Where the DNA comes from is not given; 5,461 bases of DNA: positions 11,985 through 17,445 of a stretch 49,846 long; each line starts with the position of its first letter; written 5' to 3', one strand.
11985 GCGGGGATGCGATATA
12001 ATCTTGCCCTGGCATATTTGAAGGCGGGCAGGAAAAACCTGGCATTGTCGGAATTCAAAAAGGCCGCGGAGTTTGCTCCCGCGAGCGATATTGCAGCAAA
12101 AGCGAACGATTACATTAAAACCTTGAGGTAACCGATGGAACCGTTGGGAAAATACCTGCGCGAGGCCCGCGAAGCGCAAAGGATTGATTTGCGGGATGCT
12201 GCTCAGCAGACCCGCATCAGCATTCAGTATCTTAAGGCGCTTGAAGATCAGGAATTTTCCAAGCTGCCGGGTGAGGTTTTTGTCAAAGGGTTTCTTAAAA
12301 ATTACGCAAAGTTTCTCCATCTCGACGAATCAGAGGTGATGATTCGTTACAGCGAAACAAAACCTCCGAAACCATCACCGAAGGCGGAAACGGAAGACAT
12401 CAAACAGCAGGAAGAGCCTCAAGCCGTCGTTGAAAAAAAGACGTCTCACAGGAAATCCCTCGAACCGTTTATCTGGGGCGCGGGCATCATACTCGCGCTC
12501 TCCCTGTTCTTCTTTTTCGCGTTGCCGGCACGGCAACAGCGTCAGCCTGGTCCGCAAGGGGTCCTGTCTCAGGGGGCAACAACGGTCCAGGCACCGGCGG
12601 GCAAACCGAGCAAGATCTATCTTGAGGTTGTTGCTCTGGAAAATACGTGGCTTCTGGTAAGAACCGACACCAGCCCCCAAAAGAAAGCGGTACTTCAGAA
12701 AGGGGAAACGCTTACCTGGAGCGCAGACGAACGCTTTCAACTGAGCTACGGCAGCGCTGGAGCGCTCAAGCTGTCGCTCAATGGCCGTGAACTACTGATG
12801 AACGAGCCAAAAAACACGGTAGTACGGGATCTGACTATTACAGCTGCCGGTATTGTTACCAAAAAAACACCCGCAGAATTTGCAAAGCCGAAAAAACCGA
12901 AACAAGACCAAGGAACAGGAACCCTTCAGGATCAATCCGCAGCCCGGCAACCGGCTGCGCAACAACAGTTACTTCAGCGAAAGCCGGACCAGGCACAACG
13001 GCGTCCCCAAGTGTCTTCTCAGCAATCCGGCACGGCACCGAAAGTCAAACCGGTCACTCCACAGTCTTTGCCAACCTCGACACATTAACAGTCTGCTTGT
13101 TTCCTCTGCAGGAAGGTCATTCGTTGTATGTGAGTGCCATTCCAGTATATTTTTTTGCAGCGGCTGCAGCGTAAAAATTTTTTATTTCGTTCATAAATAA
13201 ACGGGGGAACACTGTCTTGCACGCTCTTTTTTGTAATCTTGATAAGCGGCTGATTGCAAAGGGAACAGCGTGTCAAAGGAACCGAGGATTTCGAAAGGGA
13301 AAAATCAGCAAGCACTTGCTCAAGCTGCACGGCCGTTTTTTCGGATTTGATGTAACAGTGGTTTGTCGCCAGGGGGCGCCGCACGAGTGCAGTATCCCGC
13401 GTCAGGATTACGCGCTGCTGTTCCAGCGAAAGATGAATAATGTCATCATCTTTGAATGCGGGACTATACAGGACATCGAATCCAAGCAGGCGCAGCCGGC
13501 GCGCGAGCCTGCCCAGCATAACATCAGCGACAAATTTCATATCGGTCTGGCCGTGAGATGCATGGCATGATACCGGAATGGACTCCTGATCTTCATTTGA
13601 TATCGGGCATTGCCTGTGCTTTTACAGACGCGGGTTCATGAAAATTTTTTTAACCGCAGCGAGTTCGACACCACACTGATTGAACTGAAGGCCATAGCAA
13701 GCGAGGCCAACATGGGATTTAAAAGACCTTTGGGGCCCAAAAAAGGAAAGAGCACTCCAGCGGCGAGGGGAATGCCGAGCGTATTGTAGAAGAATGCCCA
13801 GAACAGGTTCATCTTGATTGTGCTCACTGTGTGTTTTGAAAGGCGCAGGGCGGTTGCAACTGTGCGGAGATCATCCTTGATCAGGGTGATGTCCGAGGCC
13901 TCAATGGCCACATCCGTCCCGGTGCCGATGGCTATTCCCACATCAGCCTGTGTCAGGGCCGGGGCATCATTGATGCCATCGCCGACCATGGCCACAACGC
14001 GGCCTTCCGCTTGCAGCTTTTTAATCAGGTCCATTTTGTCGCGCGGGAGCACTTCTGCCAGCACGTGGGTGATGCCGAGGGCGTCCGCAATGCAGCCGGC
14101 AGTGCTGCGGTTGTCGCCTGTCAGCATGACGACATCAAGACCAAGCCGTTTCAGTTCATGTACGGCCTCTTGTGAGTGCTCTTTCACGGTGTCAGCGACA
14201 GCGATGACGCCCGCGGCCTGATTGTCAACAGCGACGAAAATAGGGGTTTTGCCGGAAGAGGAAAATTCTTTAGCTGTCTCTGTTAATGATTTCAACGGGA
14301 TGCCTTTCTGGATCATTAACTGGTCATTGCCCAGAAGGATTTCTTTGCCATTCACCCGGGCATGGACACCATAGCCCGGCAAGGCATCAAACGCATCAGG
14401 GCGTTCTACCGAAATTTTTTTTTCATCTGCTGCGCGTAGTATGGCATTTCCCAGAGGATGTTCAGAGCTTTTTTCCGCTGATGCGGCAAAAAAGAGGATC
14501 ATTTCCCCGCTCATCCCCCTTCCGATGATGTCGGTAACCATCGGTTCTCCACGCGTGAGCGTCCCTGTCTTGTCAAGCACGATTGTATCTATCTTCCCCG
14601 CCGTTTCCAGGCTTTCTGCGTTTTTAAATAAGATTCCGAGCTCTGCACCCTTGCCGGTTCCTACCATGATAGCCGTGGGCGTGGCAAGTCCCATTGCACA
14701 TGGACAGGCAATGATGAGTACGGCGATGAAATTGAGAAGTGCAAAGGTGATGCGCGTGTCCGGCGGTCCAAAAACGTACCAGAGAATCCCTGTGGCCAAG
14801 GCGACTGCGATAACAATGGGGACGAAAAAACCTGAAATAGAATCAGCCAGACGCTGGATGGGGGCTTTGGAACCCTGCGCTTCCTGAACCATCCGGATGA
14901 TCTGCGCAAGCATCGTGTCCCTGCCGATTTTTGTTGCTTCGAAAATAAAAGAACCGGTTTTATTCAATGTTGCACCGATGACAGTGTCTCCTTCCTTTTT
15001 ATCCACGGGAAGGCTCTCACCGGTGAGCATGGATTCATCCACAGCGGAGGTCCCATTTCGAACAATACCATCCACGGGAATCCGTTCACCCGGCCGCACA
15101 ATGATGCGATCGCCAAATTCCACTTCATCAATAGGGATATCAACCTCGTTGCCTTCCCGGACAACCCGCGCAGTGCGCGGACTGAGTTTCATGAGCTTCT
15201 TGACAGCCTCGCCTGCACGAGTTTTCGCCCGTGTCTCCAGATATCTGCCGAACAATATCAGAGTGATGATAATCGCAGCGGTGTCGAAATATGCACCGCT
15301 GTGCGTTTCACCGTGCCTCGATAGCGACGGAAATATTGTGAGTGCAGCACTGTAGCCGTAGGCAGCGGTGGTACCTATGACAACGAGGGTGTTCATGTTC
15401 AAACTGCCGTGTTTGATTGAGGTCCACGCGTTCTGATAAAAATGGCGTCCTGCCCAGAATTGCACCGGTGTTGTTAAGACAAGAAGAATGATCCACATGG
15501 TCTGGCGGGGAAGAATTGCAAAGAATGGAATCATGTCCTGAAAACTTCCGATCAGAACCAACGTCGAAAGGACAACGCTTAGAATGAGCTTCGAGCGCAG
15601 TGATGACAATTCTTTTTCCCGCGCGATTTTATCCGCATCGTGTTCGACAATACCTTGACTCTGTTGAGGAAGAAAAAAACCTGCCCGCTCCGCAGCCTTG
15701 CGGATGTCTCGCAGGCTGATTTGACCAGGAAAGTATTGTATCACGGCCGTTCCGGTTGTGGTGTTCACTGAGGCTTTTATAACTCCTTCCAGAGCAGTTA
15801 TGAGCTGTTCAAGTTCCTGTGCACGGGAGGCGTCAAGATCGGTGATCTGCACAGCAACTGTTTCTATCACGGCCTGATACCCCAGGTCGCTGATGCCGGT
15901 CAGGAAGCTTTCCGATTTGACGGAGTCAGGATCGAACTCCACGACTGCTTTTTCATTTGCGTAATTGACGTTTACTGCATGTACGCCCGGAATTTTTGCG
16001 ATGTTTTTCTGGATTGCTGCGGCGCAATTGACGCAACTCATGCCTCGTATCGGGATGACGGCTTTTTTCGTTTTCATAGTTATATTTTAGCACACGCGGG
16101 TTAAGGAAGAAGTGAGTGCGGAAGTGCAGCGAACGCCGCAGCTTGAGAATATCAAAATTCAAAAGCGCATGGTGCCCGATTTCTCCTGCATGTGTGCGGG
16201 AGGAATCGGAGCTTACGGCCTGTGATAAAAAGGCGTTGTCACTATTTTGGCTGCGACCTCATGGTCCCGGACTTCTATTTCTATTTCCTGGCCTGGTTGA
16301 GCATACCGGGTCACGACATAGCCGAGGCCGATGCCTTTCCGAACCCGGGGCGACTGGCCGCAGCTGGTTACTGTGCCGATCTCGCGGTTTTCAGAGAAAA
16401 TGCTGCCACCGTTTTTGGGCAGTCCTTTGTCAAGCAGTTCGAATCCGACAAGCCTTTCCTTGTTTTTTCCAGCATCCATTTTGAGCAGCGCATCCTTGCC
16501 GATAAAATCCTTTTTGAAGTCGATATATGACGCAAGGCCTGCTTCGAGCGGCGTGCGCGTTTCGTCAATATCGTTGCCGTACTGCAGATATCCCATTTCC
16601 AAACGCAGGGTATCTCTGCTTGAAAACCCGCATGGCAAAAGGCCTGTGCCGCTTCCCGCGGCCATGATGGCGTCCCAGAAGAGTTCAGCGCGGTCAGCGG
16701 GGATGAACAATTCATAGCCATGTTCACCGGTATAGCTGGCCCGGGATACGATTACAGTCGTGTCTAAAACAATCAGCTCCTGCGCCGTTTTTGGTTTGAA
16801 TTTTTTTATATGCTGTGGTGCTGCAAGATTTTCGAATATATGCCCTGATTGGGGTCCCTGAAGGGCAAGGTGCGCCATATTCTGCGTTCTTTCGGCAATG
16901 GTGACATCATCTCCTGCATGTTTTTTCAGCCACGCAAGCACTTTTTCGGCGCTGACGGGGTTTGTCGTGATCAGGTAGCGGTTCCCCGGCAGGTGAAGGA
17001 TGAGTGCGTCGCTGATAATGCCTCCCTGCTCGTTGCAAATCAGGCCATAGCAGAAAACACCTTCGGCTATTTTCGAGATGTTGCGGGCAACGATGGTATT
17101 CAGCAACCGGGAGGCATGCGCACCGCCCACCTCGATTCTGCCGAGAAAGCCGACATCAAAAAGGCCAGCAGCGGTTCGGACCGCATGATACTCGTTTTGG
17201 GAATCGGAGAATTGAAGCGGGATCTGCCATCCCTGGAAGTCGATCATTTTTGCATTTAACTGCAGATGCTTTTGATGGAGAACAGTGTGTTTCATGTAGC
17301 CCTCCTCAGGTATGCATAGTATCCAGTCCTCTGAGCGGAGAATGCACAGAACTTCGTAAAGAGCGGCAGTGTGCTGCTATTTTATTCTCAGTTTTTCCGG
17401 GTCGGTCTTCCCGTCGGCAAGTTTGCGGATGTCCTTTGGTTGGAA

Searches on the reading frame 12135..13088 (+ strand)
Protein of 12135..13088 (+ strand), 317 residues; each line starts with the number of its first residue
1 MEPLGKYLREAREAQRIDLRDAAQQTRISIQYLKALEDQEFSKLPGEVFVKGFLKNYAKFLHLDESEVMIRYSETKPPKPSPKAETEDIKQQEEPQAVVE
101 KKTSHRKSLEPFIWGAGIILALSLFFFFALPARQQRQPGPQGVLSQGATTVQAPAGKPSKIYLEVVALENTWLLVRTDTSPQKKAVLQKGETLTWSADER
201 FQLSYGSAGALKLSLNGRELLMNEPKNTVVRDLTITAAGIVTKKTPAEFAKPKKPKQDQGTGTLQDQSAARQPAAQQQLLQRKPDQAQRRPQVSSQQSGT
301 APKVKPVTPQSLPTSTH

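Call 80: search_protein_families(library=pfam, proteins=[window:12135-13088:+], max_evalue=0.0001)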
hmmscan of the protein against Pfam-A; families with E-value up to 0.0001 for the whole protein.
window:12135-13088:+ (317 aa): 2 families
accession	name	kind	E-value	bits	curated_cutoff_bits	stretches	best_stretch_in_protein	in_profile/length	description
PF13413.12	HTH_25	-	2.9e-24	85.1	24.6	1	7-68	1-62/62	Helix-turn-helix domain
PF13464.11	RodZ_C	-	4e-10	39.9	23.9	1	165-234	2-72/72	RodZ C-terminal domain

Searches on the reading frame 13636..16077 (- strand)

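Call 80: search_protein_families(library=pfam, proteins=[window:13636-16077:-], max_evalue=0.0001)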
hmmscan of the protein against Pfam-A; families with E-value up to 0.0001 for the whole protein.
window:13636-16077:- (813 aa): 5 families
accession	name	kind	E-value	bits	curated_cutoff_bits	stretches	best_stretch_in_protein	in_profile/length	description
PF00122.25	E1-E2_ATPase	-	2e-61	207.1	28.1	1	297-478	1-179/181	E1-E2 ATPase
PF00702.32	Hydrolase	-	1e-37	130.9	26.4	1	496-712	1-191/191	haloacid dehalogenase-like hydrolase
PF00403.32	HMA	-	5.8e-23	81.5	24.8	1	8-68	2-62/62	Heavy-metal-associated domain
PF19991.5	HMA_2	-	1.9e-06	28.4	30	0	19-61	32-73/154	Heavy metal associated domain 2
PF08282.18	Hydrolase_3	-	3.9e-06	27.2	20.9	0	684-743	195-254/255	haloacid dehalogenase-like hydrolase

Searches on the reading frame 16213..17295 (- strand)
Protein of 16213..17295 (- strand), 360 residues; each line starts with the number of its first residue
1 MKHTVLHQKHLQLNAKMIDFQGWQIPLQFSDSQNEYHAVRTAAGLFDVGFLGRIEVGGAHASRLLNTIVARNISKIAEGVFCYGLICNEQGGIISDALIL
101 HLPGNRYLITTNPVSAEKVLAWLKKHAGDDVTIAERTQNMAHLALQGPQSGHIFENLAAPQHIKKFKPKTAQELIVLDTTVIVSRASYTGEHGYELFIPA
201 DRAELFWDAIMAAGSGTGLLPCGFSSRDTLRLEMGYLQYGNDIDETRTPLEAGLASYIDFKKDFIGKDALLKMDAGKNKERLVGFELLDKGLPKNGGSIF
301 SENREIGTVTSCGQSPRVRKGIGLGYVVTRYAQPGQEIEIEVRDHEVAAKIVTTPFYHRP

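Call 51: search_protein_families(library=pfam, proteins=[window:16213-17295:-], max_evalue=1)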
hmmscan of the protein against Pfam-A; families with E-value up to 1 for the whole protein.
window:16213-17295:- (360 aa): 2 families
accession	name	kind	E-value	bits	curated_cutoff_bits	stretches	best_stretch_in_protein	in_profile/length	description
PF01571.26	GCV_T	-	3.1e-77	259.7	25.6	1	6-255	1-253/255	Aminomethyltransferase folate-binding domain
PF08669.17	GCV_T_C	-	1.2e-21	76.8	25.9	1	281-357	2-79/80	Glycine cleavage T-protein C-terminal barrel domain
